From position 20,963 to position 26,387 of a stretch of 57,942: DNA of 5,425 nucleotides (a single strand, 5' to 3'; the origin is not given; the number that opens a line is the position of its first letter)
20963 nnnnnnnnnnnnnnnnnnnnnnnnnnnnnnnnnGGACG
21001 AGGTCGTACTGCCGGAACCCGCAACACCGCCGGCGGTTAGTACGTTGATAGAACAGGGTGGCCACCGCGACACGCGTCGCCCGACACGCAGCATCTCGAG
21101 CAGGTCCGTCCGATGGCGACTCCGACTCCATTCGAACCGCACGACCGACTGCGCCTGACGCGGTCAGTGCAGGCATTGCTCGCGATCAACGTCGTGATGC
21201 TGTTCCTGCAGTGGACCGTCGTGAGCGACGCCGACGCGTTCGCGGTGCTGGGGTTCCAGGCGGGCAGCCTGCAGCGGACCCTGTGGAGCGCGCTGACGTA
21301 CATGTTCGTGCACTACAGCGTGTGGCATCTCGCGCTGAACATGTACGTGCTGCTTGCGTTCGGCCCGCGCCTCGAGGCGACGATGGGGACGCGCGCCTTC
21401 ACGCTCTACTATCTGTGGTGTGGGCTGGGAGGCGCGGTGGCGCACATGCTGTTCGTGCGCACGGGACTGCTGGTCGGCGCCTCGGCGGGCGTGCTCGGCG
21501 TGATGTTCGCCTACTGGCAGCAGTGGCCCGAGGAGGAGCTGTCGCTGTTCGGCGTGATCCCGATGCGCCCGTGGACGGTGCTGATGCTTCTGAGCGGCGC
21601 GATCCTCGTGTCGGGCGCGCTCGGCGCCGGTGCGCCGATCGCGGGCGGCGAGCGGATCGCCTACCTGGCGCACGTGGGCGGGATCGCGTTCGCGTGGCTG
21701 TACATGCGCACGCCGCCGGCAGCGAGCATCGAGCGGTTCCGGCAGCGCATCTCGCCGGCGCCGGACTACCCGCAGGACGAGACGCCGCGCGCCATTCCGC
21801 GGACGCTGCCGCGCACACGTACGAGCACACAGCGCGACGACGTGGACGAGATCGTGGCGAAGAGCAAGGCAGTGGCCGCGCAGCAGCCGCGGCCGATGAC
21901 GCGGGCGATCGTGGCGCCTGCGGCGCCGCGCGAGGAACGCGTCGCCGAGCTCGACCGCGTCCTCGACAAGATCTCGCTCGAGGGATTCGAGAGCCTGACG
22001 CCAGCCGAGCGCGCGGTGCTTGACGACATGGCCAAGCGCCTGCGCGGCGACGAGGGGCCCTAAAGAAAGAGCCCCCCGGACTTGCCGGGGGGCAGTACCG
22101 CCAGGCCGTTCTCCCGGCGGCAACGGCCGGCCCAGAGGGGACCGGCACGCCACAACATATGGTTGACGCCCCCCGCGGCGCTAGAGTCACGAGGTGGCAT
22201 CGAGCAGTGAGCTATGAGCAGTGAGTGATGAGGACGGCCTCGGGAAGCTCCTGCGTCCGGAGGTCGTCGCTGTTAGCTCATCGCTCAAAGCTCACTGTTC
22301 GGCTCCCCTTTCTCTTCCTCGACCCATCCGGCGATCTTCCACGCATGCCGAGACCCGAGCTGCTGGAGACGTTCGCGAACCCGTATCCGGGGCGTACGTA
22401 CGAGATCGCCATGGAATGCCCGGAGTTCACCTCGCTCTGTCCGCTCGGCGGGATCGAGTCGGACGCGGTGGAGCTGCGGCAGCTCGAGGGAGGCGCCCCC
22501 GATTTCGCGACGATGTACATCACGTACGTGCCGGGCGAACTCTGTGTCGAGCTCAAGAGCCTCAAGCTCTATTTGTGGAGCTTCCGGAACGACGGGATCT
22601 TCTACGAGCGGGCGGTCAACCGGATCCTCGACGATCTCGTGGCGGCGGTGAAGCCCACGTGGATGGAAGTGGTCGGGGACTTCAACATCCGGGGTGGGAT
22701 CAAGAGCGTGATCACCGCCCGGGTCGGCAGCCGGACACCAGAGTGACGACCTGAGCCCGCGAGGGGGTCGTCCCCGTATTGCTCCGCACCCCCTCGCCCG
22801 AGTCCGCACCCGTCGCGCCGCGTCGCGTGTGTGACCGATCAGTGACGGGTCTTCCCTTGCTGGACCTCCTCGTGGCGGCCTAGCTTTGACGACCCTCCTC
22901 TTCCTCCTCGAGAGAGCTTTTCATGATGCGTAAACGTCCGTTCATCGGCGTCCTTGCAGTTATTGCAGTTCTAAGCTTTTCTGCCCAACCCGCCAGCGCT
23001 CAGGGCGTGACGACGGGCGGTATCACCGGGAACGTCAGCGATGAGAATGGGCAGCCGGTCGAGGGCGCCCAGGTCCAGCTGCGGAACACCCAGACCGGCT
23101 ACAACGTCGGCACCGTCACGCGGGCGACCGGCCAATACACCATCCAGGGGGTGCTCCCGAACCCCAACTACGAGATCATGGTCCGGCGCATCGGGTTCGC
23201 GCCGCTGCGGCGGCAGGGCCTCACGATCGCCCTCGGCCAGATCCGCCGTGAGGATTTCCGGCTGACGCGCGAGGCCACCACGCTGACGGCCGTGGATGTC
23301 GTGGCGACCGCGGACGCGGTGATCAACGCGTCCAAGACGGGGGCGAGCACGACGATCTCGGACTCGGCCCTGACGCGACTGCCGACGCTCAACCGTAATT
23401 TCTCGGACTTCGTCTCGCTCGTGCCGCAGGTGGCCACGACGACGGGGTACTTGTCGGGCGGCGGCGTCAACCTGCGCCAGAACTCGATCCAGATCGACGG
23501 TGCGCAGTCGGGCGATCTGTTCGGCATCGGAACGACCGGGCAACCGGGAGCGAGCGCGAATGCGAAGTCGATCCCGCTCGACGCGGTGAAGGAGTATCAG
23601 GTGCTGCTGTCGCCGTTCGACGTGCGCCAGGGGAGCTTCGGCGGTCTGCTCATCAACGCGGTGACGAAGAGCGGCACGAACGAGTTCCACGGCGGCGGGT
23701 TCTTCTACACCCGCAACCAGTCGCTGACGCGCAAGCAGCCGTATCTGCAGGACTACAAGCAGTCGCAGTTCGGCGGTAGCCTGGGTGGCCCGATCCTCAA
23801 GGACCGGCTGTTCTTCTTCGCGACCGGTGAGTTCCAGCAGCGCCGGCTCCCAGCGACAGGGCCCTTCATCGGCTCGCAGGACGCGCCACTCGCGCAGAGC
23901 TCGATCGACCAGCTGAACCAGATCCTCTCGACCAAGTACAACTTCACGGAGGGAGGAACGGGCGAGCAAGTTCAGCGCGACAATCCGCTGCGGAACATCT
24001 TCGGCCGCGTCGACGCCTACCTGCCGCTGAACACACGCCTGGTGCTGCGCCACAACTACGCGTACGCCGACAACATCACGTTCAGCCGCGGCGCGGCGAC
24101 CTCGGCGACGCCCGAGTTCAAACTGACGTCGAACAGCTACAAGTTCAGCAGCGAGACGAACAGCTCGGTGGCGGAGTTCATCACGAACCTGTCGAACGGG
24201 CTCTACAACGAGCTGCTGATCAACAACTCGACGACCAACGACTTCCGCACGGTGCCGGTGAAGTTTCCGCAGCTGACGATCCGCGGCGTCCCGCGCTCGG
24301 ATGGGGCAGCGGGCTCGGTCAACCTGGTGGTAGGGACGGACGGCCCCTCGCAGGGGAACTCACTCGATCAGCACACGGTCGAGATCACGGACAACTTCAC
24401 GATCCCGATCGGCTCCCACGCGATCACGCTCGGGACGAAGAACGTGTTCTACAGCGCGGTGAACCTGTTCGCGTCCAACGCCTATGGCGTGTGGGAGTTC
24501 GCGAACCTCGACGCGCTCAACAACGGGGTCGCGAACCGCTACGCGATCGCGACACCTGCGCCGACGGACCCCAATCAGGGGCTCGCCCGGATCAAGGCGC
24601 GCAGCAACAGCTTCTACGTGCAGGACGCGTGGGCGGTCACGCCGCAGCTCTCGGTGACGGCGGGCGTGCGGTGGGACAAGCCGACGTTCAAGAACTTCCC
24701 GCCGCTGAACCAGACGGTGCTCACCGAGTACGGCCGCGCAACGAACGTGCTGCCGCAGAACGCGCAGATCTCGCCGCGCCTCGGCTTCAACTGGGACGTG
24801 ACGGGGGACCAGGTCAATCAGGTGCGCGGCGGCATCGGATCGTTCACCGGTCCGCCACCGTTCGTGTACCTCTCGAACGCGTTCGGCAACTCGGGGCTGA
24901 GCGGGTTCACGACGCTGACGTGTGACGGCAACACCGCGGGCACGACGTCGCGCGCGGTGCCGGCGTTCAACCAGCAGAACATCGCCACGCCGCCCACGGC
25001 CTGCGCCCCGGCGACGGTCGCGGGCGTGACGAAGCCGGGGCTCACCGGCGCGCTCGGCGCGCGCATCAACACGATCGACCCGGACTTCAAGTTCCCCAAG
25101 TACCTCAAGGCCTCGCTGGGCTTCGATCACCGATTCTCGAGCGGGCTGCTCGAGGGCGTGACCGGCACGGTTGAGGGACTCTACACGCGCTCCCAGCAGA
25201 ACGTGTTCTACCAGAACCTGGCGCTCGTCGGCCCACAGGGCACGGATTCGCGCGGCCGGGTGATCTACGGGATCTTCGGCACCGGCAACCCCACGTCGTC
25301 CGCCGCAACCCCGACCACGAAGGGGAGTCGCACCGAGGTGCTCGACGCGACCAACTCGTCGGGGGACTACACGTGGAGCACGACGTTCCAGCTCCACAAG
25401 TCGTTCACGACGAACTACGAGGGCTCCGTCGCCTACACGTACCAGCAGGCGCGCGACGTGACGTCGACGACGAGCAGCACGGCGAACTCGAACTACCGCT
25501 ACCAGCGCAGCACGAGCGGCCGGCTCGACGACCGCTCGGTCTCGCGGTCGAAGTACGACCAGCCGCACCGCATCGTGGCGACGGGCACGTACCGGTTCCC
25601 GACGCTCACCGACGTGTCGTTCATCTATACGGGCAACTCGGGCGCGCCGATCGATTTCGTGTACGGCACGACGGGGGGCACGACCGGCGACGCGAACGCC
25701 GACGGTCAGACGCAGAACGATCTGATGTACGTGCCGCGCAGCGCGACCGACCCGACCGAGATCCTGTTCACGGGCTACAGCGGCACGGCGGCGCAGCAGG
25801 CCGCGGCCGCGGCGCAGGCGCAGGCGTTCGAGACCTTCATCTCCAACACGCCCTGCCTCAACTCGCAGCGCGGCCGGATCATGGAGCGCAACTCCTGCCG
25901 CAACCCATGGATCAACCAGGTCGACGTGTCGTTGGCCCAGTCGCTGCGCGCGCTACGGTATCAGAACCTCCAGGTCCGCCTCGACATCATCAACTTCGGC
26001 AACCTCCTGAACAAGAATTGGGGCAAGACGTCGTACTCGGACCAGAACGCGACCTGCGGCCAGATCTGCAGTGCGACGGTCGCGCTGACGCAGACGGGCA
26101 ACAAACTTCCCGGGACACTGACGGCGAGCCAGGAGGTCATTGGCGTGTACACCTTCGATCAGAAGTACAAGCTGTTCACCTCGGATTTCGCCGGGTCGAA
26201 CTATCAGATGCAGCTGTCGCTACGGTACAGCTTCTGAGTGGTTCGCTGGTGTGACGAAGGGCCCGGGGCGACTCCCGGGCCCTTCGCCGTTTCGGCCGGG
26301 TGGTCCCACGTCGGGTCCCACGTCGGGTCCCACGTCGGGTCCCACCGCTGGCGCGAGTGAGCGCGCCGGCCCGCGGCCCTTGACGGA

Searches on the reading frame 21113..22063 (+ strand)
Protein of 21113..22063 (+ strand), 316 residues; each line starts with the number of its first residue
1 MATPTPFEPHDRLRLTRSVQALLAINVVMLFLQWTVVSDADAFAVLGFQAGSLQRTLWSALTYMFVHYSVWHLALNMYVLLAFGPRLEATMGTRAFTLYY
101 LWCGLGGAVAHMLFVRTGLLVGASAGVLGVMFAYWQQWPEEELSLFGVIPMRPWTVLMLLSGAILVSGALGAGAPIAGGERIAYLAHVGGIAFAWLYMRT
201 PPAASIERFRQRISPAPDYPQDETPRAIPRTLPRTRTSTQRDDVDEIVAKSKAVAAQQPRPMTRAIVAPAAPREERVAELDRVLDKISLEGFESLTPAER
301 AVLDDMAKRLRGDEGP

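Call 17: search_protein_families(library=pfam, proteins=[window:21113-22063:+], max_evalue=0.00001)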
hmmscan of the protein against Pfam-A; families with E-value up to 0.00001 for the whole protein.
window:21113-22063:+ (316 aa): 2 families
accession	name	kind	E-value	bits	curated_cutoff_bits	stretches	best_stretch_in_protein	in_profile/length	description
PF01694.28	Rhomboid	-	1.5e-27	97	22.6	1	55-198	2-137/143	Rhomboid domain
PF20216.3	DUF6576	-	1.3e-07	32.1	27.3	1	273-308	11-46/47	Family of unknown function (DUF6576)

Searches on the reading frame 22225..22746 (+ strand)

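Call 17: search_protein_families(library=pfam, proteins=[window:22225-22746:+], max_evalue=0.00001)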
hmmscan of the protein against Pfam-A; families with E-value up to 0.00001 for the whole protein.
window:22225-22746:+ (173 aa): 1 family
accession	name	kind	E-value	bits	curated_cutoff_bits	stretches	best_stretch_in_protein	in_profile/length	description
PF14489.11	QueF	-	3.9e-33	113.9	27.3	1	92-169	1-78/81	QueF-like protein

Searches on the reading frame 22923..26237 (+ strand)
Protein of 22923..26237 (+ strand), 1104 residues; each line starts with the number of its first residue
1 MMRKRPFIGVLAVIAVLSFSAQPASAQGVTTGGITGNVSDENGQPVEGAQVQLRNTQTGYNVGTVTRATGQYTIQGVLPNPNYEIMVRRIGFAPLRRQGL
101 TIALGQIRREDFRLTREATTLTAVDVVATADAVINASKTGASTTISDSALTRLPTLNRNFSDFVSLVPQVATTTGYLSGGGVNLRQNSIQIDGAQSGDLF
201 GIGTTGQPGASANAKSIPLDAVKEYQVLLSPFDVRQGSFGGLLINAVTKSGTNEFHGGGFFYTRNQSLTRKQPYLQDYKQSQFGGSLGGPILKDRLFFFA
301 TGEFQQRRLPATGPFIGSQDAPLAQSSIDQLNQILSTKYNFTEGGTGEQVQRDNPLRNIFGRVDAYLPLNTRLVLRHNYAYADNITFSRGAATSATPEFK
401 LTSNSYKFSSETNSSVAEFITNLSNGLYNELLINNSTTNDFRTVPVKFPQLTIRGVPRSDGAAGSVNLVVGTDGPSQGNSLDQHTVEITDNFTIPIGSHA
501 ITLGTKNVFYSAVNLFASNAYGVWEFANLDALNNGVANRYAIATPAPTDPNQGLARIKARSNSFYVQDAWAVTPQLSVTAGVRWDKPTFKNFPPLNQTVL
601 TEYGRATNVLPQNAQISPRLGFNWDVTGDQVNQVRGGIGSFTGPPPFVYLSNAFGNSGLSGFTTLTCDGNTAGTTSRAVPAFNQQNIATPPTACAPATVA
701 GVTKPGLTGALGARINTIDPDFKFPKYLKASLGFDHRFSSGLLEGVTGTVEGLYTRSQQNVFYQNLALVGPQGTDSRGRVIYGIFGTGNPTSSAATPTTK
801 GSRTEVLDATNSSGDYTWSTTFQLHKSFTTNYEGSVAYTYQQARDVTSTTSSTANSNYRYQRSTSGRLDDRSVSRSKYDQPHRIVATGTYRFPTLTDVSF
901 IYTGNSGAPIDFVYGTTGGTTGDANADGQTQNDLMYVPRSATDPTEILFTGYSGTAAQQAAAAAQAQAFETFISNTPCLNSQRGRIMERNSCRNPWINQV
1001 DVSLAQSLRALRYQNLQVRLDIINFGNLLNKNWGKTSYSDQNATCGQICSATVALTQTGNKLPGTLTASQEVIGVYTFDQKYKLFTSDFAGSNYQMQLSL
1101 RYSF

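Call 73: search_protein_families(library=pfam, proteins=[window:22923-26237:+], max_evalue=0.00001)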
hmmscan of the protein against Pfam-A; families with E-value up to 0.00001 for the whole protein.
window:22923-26237:+ (1104 aa): 4 families
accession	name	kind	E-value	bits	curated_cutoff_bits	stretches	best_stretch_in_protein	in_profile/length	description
PF25183.1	OMP_b-brl_4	-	2.3e-55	188.8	30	2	353-1051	151-830/838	Outer membrane beta barrel domain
PF13620.12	CarboxypepD_reg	-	1.1e-18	67.7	32.3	1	34-115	2-82/82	Carboxypeptidase regulatory-like domain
PF13715.12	CarbopepD_reg_2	-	4.5e-08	33.5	32.2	1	34-124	1-86/88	CarboxypepD_reg-like domain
PF00593.30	TonB_dep_Rec_b-barrel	-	9.1e-07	29.5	27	1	356-660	15-254/436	TonB dependent receptor-like, beta-barrel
